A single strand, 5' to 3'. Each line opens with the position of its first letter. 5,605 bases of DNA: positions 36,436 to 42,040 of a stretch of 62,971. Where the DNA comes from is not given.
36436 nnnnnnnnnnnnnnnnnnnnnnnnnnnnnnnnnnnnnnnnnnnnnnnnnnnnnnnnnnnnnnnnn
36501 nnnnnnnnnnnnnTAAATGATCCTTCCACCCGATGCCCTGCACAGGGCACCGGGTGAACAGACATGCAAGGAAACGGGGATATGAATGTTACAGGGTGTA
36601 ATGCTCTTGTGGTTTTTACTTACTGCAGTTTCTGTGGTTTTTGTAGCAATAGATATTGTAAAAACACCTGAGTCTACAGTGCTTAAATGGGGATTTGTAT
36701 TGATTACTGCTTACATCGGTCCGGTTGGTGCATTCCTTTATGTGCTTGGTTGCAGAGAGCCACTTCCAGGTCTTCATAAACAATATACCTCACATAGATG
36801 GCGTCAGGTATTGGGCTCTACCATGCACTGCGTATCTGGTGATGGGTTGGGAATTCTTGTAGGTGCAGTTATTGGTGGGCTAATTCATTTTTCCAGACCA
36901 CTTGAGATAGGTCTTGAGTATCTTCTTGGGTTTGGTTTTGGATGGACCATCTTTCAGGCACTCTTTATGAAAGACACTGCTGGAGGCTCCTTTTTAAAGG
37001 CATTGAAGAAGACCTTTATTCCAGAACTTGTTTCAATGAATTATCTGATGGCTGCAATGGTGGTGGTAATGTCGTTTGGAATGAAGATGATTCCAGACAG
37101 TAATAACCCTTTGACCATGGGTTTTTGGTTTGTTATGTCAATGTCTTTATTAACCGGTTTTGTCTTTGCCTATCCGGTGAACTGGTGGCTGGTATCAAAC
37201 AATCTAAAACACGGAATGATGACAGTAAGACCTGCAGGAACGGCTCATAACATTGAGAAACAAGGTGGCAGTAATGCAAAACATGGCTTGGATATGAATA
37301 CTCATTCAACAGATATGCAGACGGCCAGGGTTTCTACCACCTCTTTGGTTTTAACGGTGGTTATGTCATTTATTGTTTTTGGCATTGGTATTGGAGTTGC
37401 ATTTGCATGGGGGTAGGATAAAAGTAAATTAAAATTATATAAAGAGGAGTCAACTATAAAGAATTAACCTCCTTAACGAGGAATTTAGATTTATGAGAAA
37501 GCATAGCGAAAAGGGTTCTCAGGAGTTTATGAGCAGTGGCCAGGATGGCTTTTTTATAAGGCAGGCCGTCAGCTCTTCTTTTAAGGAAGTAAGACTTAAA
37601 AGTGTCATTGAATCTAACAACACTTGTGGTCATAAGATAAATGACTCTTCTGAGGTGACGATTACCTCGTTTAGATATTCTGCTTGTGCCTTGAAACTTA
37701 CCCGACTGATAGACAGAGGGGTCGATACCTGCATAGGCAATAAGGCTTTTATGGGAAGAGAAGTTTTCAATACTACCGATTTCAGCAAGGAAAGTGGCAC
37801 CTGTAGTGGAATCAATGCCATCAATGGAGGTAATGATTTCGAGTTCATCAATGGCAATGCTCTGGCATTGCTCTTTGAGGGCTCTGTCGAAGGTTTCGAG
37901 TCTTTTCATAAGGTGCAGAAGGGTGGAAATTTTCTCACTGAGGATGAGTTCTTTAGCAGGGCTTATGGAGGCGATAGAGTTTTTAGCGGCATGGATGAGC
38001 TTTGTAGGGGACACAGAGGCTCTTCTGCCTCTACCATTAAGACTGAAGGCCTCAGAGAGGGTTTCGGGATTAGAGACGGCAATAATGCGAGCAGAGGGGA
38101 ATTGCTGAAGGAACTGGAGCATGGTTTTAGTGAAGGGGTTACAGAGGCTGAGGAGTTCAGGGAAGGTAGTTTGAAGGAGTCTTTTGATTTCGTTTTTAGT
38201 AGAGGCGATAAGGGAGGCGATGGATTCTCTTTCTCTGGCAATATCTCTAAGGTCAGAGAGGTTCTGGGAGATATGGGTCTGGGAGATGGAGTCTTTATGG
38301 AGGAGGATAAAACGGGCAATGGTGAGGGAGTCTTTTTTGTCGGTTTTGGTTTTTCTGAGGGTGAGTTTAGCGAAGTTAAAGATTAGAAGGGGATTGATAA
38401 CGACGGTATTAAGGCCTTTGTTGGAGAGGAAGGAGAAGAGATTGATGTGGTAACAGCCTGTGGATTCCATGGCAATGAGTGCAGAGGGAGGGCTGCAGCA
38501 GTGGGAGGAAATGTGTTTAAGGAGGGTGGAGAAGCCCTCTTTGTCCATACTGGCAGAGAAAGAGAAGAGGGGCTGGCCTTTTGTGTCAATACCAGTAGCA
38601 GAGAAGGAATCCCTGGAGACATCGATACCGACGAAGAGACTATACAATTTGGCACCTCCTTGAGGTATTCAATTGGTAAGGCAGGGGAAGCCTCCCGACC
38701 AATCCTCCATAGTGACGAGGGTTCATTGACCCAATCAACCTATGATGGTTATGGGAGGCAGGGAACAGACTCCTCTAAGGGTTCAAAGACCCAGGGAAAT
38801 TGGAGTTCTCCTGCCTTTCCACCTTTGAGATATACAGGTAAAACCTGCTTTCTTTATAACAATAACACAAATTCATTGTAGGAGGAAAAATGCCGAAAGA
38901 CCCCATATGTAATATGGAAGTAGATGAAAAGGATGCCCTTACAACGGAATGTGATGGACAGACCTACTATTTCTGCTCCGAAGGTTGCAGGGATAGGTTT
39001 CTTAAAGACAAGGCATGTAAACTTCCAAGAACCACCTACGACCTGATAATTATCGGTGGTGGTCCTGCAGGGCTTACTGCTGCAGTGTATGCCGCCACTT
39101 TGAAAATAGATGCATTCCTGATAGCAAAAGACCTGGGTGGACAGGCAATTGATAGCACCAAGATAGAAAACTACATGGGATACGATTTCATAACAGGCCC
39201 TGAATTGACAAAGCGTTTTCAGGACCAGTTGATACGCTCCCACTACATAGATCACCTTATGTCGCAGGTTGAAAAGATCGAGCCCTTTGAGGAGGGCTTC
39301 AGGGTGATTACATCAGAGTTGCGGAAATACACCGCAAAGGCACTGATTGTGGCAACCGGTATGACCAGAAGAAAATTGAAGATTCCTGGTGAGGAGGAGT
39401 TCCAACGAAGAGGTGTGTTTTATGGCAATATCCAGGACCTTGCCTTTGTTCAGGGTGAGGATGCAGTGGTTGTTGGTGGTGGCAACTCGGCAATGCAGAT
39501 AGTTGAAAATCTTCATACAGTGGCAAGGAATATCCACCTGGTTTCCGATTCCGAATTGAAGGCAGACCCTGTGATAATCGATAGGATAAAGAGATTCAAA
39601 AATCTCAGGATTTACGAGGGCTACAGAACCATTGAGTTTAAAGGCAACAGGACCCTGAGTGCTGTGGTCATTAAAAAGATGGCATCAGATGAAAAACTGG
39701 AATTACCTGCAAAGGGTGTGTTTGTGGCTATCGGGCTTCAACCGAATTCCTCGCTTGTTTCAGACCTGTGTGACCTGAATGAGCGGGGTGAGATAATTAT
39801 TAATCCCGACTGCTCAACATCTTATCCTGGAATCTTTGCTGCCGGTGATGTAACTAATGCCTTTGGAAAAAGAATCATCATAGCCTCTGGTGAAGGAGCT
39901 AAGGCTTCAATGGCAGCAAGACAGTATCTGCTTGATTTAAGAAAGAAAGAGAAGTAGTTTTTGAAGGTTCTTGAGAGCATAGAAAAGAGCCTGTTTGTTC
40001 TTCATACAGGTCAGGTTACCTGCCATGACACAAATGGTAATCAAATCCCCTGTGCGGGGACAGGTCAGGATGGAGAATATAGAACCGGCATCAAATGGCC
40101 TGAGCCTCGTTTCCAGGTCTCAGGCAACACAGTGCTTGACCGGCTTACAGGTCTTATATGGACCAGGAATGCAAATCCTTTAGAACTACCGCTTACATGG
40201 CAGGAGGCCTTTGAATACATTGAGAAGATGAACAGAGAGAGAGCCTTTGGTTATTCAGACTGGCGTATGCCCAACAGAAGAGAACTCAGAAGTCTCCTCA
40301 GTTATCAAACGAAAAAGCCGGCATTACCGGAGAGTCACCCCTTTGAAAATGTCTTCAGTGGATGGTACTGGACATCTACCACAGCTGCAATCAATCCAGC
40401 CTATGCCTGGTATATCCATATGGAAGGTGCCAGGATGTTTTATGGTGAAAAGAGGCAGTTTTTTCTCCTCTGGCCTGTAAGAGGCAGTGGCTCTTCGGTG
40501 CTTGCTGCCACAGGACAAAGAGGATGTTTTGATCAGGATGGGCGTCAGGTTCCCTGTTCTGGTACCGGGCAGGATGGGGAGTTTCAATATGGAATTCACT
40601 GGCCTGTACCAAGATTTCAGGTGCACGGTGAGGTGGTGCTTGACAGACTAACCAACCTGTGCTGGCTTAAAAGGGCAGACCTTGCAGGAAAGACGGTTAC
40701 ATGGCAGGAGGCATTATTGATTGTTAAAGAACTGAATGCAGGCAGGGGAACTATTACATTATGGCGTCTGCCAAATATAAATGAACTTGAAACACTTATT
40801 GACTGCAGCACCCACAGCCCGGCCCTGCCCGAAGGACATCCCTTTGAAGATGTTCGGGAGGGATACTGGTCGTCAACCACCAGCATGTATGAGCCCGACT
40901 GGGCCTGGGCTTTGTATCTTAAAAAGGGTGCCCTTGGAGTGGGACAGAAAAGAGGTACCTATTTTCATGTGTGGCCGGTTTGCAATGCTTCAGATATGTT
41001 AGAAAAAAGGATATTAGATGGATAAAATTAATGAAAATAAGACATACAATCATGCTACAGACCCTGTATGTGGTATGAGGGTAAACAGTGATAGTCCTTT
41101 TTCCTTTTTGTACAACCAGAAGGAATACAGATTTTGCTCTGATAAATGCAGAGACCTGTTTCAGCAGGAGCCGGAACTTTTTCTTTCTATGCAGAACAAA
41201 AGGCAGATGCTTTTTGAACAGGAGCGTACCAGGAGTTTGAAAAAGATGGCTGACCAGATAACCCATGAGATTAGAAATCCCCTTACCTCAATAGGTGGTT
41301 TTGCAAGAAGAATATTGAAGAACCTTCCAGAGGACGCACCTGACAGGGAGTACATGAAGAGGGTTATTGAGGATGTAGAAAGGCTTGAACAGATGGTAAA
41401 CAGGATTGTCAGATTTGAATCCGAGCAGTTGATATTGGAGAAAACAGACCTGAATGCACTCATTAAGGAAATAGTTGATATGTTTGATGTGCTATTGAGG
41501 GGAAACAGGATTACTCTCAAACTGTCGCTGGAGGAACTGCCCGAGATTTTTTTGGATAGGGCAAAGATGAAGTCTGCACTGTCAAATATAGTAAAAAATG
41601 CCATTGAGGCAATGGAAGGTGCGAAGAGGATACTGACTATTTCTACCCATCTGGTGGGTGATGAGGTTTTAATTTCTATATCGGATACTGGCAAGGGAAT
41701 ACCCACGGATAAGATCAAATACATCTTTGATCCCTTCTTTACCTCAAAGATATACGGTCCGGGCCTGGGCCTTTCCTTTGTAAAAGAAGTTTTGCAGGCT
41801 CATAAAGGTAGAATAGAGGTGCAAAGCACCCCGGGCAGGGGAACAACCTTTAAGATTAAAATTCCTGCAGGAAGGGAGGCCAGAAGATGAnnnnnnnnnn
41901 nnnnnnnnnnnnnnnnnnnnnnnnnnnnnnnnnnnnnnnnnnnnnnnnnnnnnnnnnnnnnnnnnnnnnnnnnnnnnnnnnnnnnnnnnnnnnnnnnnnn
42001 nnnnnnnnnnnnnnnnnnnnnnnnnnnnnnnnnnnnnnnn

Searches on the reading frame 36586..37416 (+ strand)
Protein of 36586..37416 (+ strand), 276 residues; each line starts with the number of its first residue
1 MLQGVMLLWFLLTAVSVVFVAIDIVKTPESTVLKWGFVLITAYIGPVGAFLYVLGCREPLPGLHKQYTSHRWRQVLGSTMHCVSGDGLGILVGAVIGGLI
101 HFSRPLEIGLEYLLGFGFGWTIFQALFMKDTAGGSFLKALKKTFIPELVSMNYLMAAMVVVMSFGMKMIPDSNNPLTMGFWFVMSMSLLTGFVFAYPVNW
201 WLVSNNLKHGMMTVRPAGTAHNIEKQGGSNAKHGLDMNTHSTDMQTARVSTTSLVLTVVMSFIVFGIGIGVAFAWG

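Call 10: search_protein_families(library=ncbifam, max_evalue=0.01, proteins=[window:36586-37416:+])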
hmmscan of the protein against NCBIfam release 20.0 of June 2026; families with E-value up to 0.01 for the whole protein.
window:36586-37416:+ (276 aa): 0 families

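Call 68: search_protein_families(library=pfam, max_evalue=0.001, proteins=[window:36586-37416:+])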
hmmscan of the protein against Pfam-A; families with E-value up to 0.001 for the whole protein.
window:36586-37416:+ (276 aa): 1 family
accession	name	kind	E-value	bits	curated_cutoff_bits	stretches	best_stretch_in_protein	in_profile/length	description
PF14342.11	DUF4396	-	1.4e-34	119.9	27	1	71-208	1-141/141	Domain of unknown function (DUF4396)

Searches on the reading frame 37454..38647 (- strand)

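Call 10: search_protein_families(library=ncbifam, max_evalue=0.01, proteins=[window:37454-38647:-])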
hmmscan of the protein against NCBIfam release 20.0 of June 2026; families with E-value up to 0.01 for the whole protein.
window:37454-38647:- (397 aa): 3 families
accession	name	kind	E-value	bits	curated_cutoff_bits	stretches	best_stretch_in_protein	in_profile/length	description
NF033542.1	transpos_IS110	equivalog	1.6e-69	234.6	140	1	5-387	1-342/343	IS110 family RNA-guided transposase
NF051857.1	transpos_IS110_2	equivalog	1.5e-29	103.3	180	1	5-384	2-392/393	IS110 family transposase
NF052498.1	TIGR_Tas_endo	equivalog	7.5e-08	32.6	100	1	245-360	47-163/215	TIGR-Tas system RNA-guided endonuclease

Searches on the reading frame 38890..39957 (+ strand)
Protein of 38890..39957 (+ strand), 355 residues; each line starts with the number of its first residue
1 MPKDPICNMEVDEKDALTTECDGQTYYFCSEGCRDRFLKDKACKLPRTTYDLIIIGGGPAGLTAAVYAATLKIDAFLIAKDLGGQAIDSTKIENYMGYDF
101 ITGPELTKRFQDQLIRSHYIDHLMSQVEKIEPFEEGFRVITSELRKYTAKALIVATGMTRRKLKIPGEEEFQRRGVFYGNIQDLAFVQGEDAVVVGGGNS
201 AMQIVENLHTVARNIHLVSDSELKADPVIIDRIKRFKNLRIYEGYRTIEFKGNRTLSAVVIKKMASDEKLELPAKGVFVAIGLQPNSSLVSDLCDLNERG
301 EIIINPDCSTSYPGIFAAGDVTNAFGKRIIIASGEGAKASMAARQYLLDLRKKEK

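Call 26: search_protein_families(library=pfam, max_evalue=1e-8, proteins=[window:38890-39957:+])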
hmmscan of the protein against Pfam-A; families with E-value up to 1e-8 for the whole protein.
window:38890-39957:+ (355 aa): 3 families
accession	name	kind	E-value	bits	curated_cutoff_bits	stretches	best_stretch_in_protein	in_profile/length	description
PF07992.20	Pyr_redox_2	-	1.5e-36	126.7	26.1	1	50-327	1-278/291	Pyridine nucleotide-disulphide oxidoreductase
PF13738.12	Pyr_redox_3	-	2.7e-26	93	30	1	122-319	99-305/305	Pyridine nucleotide-disulphide oxidoreductase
PF04945.19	YHS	-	1.4e-10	41.4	30.3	1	3-40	2-39/47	YHS domain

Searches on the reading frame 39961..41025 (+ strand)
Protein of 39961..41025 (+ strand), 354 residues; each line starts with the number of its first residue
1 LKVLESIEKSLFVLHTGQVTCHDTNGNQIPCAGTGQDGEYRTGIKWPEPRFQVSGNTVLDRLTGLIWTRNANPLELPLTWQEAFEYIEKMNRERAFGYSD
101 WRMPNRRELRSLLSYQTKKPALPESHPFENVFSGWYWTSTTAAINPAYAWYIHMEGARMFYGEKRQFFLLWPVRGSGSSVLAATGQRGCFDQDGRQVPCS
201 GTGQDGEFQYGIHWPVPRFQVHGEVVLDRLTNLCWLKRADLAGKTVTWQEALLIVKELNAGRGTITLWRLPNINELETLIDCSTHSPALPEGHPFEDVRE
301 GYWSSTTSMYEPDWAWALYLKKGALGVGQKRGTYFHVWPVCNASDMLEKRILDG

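Call 26: search_protein_families(library=pfam, max_evalue=1e-8, proteins=[window:39961-41025:+])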
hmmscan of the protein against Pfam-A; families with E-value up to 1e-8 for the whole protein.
window:39961-41025:+ (354 aa): 1 family
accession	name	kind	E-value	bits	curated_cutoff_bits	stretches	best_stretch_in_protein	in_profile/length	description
PF07603.17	Lcl_C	-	1.6e-64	215.9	34.9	2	56-174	1-117/117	Lcl C-terminal domain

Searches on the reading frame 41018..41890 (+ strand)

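Call 68: search_protein_families(library=pfam, max_evalue=0.001, proteins=[window:41018-41890:+])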
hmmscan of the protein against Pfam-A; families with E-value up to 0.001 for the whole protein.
window:41018-41890:+ (290 aa): 4 families
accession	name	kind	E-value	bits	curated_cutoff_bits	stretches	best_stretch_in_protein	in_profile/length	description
PF02518.31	HATPase_c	-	6.7e-26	91.3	26.4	1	180-284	2-109/111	Histidine kinase-, DNA gyrase B-, and HSP90-like ATPase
PF00512.31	HisKA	-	1.5e-12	47.8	26.9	1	74-135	2-62/66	His Kinase A (phospho-acceptor) domain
PF04945.19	YHS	-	8.1e-12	45.4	30.3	1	14-56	2-44/47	YHS domain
PF14501.12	HATPase_c_5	-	4.4e-07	30.2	22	1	183-271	5-91/102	GHKL domain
